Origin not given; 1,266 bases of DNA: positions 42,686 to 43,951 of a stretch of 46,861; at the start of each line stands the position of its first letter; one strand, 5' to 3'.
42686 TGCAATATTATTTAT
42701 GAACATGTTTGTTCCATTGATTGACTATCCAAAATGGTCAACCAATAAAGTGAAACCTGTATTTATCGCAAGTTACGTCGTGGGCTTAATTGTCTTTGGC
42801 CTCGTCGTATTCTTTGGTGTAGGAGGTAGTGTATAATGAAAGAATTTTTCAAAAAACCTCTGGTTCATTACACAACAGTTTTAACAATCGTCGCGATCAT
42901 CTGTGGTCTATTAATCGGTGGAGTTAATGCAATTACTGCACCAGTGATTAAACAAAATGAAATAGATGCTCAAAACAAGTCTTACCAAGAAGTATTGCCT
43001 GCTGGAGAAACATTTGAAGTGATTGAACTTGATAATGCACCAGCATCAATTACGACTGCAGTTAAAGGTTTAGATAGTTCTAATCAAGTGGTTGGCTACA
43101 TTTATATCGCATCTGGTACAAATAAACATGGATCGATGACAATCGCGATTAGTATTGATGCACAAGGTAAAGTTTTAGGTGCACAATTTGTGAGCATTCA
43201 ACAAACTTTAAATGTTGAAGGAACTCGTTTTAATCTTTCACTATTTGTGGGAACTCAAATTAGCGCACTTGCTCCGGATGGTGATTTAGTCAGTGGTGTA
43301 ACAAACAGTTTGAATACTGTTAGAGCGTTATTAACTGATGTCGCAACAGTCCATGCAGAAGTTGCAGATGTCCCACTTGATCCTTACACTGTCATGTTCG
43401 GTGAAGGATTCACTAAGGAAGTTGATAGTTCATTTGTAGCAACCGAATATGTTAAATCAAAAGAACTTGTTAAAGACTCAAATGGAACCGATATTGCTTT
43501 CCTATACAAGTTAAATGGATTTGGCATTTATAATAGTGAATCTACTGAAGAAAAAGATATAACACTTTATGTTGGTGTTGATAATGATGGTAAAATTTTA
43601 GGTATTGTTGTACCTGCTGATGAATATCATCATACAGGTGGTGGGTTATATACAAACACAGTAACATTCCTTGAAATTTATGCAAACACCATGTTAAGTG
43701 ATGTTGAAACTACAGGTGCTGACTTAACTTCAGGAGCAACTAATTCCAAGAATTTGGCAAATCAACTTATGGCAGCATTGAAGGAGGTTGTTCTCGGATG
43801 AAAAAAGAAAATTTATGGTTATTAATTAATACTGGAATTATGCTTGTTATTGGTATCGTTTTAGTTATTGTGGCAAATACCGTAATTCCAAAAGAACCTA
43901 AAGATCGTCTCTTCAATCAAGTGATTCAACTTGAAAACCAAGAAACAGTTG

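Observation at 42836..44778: Tandem RnfG paralogues, each a double FMN-binding-module protein (four flavinylation-type motifs)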

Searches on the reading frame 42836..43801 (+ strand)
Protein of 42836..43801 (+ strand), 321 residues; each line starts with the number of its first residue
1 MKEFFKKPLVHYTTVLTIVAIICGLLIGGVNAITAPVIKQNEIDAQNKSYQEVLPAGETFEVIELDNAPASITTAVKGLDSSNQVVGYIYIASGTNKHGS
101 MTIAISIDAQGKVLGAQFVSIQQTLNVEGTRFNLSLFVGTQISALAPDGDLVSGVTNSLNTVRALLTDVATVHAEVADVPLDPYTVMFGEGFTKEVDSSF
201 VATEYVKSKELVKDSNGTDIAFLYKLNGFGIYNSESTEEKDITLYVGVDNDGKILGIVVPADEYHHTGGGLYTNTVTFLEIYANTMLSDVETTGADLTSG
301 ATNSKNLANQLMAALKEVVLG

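Call 3: search_protein_families(library=pfam, proteins=[window:42836-43801:+], max_evalue=1)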
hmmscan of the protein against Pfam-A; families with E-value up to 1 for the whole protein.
window:42836-43801:+ (321 aa): 5 families
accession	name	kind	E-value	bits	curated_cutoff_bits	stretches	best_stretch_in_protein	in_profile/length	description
PF04205.19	FMN_bind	-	4e-07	31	22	2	241-306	5-66/77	FMN-binding domain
PF20098.4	DUF6488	-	0.0013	19.1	27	1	13-118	7-107/110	Family of unknown function (DUF6488)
PF13273.12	DUF4064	-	0.043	14.5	32.1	1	15-66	7-42/102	Protein of unknown function (DUF4064)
PF14097.11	SpoVAE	-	0.093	12.9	27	1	84-114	84-114/180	Stage V sporulation protein AE1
PF10049.14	DUF2283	-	0.16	12.6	23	0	234-259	20-45/49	Protein of unknown function (DUF2283)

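Call 6: search_protein_families(library=ncbifam, proteins=[window:42836-43801:+], max_evalue=1)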
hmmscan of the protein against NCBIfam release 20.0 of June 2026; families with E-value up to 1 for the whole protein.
window:42836-43801:+ (321 aa): 3 families
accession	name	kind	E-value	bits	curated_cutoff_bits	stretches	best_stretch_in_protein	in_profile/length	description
TIGR01947.1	rnfG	subfamily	8.3e-12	45.6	102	1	15-124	3-121/187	RnfABCDGE type electron transport complex subunit G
NF041840.1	rnfG_Methano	equivalog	3.8e-08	33.1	230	1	9-124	8-127/189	Rnf electron transport complex subunit RnfG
NF002519.0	PRK01908.1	equivalog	2.2e-07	30.7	178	1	9-121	5-125/209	electron transport complex subunit RsxG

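Call 8: find_homologous_proteins(query=window:42836-43798:+, max_evalue=0.001)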
Query window:42836-43798:+ (321 aa): 58 proteins with E <= 0.001 among 3010 candidates.
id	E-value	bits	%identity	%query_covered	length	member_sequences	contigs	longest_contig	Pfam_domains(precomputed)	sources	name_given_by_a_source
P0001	2.5e-189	646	94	100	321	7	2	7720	PF04205.20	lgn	-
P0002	6.5e-181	618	89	100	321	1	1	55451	PF04205.20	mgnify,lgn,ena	mgnify:CR=1 FL=1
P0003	2.5e-180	616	88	100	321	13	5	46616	PF04205.20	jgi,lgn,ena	jgi:electron transport complex protein RnfG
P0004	7.2e-176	601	87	100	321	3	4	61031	-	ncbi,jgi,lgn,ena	-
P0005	5.3e-174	595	86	100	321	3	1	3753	PF04205.20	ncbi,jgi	jgi:Na+-translocating ferredoxin:NAD+ oxidoreductase RnfG subunit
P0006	1.3e-152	525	75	100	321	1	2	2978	-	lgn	-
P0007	4.9e-140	484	60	100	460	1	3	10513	-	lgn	-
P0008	2.6e-137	475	70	100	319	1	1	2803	-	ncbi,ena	-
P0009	4.2e-137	474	67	100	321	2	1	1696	PF04205.20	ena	-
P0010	2.2e-135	469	60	99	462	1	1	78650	PF04205.20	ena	-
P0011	4.2e-134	464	71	100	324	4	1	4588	-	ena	-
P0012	1.1e-111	391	56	99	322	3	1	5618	-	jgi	-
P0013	4.6e-90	320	51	100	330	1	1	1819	-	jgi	-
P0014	2.2e-86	308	48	99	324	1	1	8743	PF04205.20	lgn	-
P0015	1.0e-85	306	49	94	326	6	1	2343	-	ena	-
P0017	1.2e-85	305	48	98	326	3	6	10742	PF04205.20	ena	-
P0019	3.2e-84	301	48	94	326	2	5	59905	PF04205.20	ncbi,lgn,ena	-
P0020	3.7e-84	300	47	98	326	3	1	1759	PF04205.20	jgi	jgi:Na+-translocating ferredoxin:NAD+ oxidoreductase RnfG subunit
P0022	1.0e-83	299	47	98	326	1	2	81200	PF04205.20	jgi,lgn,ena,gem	-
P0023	1.1e-83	299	49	94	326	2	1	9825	PF04205.20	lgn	-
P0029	2.3e-81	291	45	98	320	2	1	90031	PF04205.20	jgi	jgi:hypothetical protein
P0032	2.0e-80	288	46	94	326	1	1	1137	PF04205.20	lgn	-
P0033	6.8e-80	286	47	99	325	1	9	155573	-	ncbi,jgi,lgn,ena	jgi:electron transport complex protein RnfG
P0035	4.6e-79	284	47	99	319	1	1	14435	PF04205.20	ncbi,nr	ncbi:MAG: hypothetical protein Q7I99_04835 [Acholeplasmataceae bacterium]|nr:hypothetical protein [A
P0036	4.2e-78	281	48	98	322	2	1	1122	PF04205.20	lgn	-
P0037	1.2e-77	279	46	98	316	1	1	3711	PF04205.20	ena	-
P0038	1.3e-77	279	47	98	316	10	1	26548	PF04205.20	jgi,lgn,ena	-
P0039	5.5e-77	277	46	98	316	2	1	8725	PF04205.20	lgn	-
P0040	5.1e-76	274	46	98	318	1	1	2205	PF04205.20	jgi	-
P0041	5.3e-75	270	46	98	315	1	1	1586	PF04205.20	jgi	-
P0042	5.0e-71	257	39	100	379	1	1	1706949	-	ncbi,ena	-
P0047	1.2e-6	46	36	34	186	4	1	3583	PF04205.20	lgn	-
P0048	2.3e-5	42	28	46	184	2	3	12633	PF04205.20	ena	-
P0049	1.5e-4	39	31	49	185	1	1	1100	PF04205.20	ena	-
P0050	2.0e-4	39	28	49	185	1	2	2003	PF04205.20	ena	-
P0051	2.4e-4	39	31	49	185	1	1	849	PF04205.20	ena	-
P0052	3.1e-4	38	30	53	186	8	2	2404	PF04205.20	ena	-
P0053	4.4e-4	38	30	49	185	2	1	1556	PF04205.20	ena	-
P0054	6.5e-4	37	30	49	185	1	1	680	PF04205.20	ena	-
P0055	7.1e-4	37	27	43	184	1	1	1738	PF04205.20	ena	-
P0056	7.4e-4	37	29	29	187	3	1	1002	PF04205.20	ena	-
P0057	8.5e-4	37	29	43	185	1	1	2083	PF04205.20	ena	-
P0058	9.1e-4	37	27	43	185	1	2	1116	PF04205.20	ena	-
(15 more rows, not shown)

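Call 25: predict_structure(alignment_id=A1)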
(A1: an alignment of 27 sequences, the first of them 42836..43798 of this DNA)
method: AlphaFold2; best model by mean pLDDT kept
length: 321 residues; sequences in the alignment: 27
mean_pLDDT: 82.8   pTM: 0.50
mean pLDDT of the five models: 82.8, 82.6, 80.8, 80.3, 74.7
residues with pLDDT >= 90: 88; 70-90: 196; 50-70: 31; < 50: 6
segments of 3 or more residues with pLDDT < 50: 293-296
pLDDT, mean of each block of 10 residues (from residue 1): 63 83 78 71 78 84 86 90 86 90 90 89 86 90 85 86 92 76 76 89 93 90 92 70 92 90 75 81 85 50 76 88 76
secondary structure, 60 per line:
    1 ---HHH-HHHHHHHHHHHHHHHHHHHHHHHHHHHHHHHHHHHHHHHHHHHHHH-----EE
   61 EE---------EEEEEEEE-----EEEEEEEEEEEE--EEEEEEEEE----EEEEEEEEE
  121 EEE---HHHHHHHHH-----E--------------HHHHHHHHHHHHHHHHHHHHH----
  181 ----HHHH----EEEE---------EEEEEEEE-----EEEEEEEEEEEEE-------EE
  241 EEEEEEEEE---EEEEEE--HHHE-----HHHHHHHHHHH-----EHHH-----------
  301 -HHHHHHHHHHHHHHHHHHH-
elements in order: H8-53 E59-62 E72-79 E85-96 E99-107 E112-123 H127-135 H156-176 H185-188 E193-196 E206-213 E219-231 E239-249 E253-258 H270-280 H302-320

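Call 26: search_solved_structures(query=A1, max_evalue=1, show_alignments=2)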
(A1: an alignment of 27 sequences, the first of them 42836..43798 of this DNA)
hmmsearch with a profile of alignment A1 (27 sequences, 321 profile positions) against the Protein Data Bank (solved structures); distinct sequences matched with E-value up to 1: 4.
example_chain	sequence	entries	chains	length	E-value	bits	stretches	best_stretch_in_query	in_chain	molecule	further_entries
7zc6_G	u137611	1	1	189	9.4e-15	58.3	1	9-128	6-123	RnfG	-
9eri_G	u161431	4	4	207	3.1e-08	36.9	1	8-128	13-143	Na(+)-translocating ferredoxin:NAD(+) oxidoreductase complex subunit G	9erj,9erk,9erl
8rb9_G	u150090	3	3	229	0.00053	23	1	7-129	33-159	Ion-translocating oxidoreductase complex subunit G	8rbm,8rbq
8ahx_G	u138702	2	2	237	0.00058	22.8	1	7-129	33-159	Ion-translocating oxidoreductase complex subunit G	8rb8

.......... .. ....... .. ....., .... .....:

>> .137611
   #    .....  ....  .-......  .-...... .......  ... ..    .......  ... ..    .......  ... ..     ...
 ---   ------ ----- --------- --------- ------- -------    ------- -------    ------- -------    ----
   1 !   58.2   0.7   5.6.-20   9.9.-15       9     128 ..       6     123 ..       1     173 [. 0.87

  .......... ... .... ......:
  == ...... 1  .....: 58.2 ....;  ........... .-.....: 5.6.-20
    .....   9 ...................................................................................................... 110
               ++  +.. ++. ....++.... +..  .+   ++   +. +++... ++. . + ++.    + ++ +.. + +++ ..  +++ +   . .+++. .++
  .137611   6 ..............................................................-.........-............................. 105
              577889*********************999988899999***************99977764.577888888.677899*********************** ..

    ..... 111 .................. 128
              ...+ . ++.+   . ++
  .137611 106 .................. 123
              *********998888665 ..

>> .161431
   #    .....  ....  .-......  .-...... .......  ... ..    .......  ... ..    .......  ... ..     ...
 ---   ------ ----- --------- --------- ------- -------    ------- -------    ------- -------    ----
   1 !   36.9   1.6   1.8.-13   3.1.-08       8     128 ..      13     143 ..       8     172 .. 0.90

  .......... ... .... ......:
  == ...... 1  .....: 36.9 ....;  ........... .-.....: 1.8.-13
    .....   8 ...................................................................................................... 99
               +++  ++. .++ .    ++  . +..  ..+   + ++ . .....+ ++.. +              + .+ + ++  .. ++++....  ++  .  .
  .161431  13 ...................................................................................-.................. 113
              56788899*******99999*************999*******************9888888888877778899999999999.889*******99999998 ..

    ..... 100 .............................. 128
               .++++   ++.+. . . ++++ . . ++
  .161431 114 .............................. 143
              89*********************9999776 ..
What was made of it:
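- Closest known: RnfG / NqrC. Same: G1's residues 9-128 align to RnfG of three solved complexes (call 26).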

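Call 31: fold_search(model_id=the predicted structure, library=pdb)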
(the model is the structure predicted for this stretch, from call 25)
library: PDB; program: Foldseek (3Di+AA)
matches with E <= 10: 628; with E <= 0.001: 5
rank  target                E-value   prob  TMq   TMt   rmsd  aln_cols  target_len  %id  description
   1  7zc6_G                4.3e-07  1.00  0.39  0.60   4.7       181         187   17  Na+ - translocating ferredoxin: NAD+ reductase (Rnf) of C. tetanomorphum (released 2022-09-28)
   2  9eri_G                2.0e-06  1.00  0.42  0.62   5.0       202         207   18  Cryo-EM structure of sodium pumping Rnf complex from Acetobacterium woodii bound to NADH (released 2025-03-05)
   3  8ahx_G                1.5e-05  1.00  0.32  0.48   6.5       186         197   17  Cryo-EM structure of the nitrogen-fixation associated NADH:ferredoxin oxidoreductase RNF from Azotobacter vinelandii (released 2023-11-01)
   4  8rb9_G                1.6e-05  1.00  0.32  0.48   6.2       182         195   16  Cryo-EM structure of the NADH:ferredoxin oxidoreductase RNF from Azotobacter vinelandii, NADH added (released 2024-06-26)
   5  8rb8_G                2.7e-05  1.00  0.35  0.55   5.8       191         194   16  Cryo-EM structure of the NADH:ferredoxin oxidoreductase RNF from Azotobacter vinelandii, purified with 2-ME/TCEP, NADH (released 2024-06-26)
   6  8evu_C                1.0e-03  1.00  0.35  0.42   6.3       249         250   15  Cryo EM structure of Vibrio cholerae NQR (released 2022-11-16)
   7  8a1y_C                1.9e-03  1.00  0.34  0.41   6.5       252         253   13  Sodium pumping NADH-quinone oxidoreductase with inhibitor HQNO (released 2023-06-14)
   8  8a1t_C                2.0e-03  1.00  0.35  0.42   6.1       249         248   13  Sodium pumping NADH-quinone oxidoreductase (released 2023-06-14)
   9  8a1u_C                3.1e-03  1.00  0.35  0.42   6.2       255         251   13  Sodium pumping NADH-quinone oxidoreductase with substrates NADH and Q2 (released 2023-09-20)
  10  7xk3_C                3.3e-03  1.00  0.32  0.40   6.7       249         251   12  Cryo-EM structure of Na+-pumping NADH-ubiquinone oxidoreductase from Vibrio cholerae, state 1 (released 2022-07-20)
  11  9u5g_C                3.7e-03  1.00  0.39  0.47   6.1       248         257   12  Cryo-EM structure of Na+-translocating NADH-ubiquinone oxidoreductase NqrC-T225Y mutant from Vibrio cholerae (released 2025-06-25)
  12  4xa7                  6.7e-03  1.00  0.27  0.37   8.6       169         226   17  Soluble part of holo NqrC from V. harveyi (released 2015-03-18)
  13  4mf9_B                9.4e-03  0.20  0.13  0.12  22.2       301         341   12  Crystal structure of holo-PhuS, a heme-binding protein from Pseudomonas aeruginosa (released 2014-03-05)
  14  8ad0_C                1.7e-02  1.00  0.38  0.47   5.7       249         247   14  X-ray structure of Na+-NQR from Vibrio cholerae in different conformation at 3.1 A (released 2023-07-12)
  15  4xhf_B                2.1e-02  1.00  0.33  0.44   5.0       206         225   11  Crystal structure of Shewanella oneidensis NqrC (released 2015-12-16)
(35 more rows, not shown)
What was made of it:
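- On RnfG (TIGR01947 / PF04205 in an rnf operon): For G1: 7zc6_G E 9.4e-15 by profile (call 26) and Foldseek 4.3e-7 (call 31).
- G1 is RnfG: PDB profile hits 7zc6_G 9.4e-15, 9eri_G 3.1e-8, 8ahx_G (call 26); Foldseek 4.3e-7 (call 31); NCBIfam rnfG partial hit (call 6). Solved Rnf complexes contain a single G chain (calls 26, 31).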

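Call 63: search_protein_families(library=pfam, alignment_id=A1, max_evalue=0.1)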
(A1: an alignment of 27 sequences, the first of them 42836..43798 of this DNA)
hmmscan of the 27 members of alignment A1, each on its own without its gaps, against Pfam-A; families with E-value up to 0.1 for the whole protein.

A. member 1, window:42836-43798:+ (321 aa): 4 families
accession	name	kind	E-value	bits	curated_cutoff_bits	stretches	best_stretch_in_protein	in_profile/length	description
PF04205.19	FMN_bind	-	4e-07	31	22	1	241-306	5-66/77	FMN-binding domain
PF20098.4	DUF6488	-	0.0013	19.1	27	1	13-118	7-107/110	Family of unknown function (DUF6488)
PF13273.12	DUF4064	-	0.043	14.5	32.1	0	15-66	7-42/102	Protein of unknown function (DUF4064)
PF14097.11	SpoVAE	-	0.093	12.9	27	0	84-114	84-114/180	Stage V sporulation protein AE1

B. families by the number of members that match (of 27 scanned): 6 families
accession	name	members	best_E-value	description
PF04205.19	FMN_bind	27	1.5e-09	FMN-binding domain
PF20098.4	DUF6488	2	0.0013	Family of unknown function (DUF6488)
PF06135.17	IreB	2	0.017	IreB regulatory phosphoprotein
PF06486.16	DUF1093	2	0.032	Protein of unknown function (DUF1093)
PF13273.12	DUF4064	1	0.043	Protein of unknown function (DUF4064)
PF14097.11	SpoVAE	1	0.093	Stage V sporulation protein AE1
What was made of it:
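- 42836..43801 (+): G1: RnfG orthologue with an extra C-terminal FMN-binding module (321 aa). PDB RnfG profile hits (call 26); Foldseek to RnfG/NqrC (call 31); Pfam FMN_bind 4e-7 (call 3); 27 of 27 orthologues hit FMN_bind (call 63)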

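Call 65: find_encoding_contigs(protein=P0042, flank=7000, max_places=2)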
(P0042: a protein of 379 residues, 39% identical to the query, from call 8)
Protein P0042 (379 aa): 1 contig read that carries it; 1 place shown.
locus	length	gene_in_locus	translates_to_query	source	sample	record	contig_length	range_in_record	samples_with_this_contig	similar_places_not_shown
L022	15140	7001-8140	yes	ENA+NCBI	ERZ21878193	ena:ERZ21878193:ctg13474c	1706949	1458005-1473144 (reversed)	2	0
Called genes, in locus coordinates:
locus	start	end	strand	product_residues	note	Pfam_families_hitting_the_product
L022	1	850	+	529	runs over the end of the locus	PF01268:FTHFS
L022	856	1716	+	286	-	PF00763:THF_DHG_CYH, PF02882:THF_DHG_CYH_C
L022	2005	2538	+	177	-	PF00719:Pyrophosphatase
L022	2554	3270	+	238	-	PF20772:TACO1_YebC_N, PF01709:Transcrip_reg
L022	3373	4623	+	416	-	PF00464:SHMT, PF00155:Aminotran_1_2 (weak), PF01041:DegT_DnrJ_EryC1 (weak)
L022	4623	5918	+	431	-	PF13375:RnfC_N, PF01512:Complex1_51K, PF10531:SLBB (weak), PF12838:Fer4_7, PF13183:Fer4_8 (weak), PF13187:Fer4_9 (weak), PF13237:Fer4_10, PF13534:Fer4_17, +6 more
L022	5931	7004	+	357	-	PF03116:NQR2_RnfD_RnfE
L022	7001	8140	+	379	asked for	-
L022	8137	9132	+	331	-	-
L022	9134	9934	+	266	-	PF02508:Rnf-Nqr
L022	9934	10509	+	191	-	PF02508:Rnf-Nqr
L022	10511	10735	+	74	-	-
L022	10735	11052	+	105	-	PF04060:FeS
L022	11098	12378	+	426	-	PF02424:ApbE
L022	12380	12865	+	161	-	PF07009:NusG_II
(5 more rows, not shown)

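Call 66: list_cluster_members(proteins=[P0042, P0071, P0033, P0019, P0070])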
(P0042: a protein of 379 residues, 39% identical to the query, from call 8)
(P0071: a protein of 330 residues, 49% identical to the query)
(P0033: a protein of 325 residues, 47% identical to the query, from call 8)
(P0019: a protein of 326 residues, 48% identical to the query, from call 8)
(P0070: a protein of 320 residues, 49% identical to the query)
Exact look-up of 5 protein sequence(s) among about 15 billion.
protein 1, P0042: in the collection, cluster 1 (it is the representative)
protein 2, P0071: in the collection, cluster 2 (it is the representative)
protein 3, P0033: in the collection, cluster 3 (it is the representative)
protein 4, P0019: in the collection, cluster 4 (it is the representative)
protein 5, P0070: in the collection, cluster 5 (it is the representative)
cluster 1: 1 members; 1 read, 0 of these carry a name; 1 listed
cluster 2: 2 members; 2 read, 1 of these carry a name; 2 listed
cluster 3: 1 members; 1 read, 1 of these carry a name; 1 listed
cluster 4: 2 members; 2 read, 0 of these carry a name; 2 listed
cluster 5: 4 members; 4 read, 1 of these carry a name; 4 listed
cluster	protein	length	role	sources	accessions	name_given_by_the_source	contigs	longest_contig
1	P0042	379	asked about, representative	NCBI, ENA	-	-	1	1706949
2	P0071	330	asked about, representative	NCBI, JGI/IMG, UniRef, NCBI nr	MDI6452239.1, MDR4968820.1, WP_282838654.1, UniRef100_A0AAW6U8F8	hypothetical protein [Peloplasma aerotolerans] | hypothetical protein | FMN-binding protein n=1 Tax=Peloplasma aerotolerans TaxID=3044389 RepID=A0AAW6U8F8_9MOLU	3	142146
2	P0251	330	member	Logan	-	-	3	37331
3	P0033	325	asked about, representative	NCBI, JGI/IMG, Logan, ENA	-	electron transport complex protein RnfG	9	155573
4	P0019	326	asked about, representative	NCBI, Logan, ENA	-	-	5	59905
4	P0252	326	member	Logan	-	-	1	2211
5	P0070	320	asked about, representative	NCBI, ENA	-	-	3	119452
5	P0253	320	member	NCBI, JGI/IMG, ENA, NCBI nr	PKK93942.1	MAG: hypothetical protein CVV61_01990 [Tenericutes bacterium HGW-Tenericutes-6] | hypothetical protein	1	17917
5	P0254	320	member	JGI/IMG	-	-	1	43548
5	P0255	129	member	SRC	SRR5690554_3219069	-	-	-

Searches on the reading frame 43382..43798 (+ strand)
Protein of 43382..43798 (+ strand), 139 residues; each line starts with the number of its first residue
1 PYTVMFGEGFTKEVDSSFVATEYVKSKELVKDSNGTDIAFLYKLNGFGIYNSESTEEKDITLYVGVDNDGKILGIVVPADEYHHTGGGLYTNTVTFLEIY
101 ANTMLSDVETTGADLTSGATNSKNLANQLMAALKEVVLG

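Call 77: search_solved_structures(query=A4, max_evalue=10, show_alignments=2)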
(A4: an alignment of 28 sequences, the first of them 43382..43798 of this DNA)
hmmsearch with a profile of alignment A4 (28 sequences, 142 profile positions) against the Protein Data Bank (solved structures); distinct sequences matched with E-value up to 10: 2.
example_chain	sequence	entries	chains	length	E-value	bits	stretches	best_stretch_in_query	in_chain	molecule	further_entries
2df7_A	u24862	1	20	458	0.16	15.6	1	34-123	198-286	structural polyprotein VP2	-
3dv8_A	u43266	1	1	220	0.97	13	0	60-112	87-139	transcriptional regulator, Crp/Fnr family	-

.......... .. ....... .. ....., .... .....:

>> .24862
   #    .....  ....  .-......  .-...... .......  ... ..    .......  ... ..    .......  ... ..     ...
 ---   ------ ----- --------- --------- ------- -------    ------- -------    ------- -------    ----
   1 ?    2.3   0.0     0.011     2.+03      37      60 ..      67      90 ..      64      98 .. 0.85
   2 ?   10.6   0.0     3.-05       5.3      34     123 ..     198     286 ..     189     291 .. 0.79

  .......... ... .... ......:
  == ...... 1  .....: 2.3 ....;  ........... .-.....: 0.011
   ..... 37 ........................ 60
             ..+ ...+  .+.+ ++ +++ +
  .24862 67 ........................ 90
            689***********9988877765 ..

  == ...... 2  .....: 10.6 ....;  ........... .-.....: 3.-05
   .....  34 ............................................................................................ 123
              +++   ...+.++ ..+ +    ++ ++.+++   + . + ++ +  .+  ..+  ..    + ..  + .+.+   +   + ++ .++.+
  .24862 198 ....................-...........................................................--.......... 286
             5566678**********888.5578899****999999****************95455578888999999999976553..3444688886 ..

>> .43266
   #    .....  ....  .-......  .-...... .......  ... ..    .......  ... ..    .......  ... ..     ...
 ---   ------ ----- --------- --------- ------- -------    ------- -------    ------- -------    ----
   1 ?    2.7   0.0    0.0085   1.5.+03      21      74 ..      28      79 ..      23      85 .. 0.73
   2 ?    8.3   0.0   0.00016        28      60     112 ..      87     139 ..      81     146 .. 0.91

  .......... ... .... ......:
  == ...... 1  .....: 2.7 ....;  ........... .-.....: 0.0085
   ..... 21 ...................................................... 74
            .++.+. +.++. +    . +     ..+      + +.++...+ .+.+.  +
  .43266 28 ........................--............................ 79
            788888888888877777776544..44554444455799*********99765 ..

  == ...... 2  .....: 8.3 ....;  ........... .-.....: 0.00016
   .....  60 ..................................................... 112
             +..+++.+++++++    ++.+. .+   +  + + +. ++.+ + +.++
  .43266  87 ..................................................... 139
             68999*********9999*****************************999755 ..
